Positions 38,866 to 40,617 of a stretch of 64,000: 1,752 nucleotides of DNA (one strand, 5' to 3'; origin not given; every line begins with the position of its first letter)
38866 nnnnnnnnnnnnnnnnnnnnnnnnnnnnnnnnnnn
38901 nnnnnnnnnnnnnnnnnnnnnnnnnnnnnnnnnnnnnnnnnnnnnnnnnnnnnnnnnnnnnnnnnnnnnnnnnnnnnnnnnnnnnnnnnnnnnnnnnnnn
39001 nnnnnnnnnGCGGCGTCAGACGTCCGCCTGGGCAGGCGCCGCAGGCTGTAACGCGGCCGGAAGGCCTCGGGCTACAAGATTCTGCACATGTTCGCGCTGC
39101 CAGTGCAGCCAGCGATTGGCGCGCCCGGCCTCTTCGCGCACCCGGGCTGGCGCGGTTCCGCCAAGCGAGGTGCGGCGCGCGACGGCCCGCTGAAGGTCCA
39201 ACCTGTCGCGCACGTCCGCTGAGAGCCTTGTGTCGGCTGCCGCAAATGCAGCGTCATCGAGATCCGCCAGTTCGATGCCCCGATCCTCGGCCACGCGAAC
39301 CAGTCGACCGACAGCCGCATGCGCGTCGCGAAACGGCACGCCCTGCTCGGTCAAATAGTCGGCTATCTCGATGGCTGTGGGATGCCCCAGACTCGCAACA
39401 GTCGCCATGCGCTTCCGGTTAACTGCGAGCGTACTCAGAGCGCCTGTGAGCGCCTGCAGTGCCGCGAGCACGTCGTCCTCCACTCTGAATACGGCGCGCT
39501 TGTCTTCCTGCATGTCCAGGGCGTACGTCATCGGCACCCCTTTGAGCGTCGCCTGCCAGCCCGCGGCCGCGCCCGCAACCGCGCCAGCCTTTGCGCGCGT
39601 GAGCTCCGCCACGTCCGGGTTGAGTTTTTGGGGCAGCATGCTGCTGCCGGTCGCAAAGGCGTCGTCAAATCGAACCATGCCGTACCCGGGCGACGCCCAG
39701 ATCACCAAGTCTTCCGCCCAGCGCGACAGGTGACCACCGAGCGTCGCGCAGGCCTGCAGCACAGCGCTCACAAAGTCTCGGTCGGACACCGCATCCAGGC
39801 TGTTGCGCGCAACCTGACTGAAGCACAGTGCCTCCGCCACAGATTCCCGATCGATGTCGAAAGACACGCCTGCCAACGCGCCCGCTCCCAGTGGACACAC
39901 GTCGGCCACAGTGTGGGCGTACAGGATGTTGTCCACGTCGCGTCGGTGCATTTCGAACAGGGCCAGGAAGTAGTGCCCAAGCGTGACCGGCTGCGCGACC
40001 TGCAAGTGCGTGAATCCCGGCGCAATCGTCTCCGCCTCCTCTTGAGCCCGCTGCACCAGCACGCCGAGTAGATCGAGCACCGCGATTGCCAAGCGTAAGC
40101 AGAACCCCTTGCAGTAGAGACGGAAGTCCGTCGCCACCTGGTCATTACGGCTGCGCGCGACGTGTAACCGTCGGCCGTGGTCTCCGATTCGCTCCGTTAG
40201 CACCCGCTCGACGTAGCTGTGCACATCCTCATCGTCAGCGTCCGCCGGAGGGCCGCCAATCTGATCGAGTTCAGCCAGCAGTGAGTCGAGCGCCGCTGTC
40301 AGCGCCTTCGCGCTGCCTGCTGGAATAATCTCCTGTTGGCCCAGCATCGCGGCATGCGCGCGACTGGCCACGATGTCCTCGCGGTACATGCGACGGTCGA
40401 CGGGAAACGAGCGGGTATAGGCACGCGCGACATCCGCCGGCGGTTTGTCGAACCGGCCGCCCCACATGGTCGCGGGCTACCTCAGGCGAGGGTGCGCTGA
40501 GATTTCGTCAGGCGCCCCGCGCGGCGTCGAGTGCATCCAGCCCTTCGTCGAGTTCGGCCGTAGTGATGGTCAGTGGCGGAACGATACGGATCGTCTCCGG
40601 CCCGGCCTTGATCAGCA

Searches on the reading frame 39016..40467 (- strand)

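Call 14: search_protein_families(library=pfam, proteins=[window:39016-40467:-], max_evalue=0.001)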
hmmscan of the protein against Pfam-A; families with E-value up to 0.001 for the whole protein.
window:39016-40467:- (483 aa): 3 families
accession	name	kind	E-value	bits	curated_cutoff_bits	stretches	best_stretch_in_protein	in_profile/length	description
PF00206.25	Lyase_1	-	3.2e-60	204.6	27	1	4-299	1-312/312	Lyase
PF14698.11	ASL_C2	-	4.9e-20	72.2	27.3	1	364-430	3-69/69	Argininosuccinate lyase C-terminal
PF22798.2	DUF5817_CT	-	0.00044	20.5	29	0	357-391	7-41/54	DUF5817, C-terminal domain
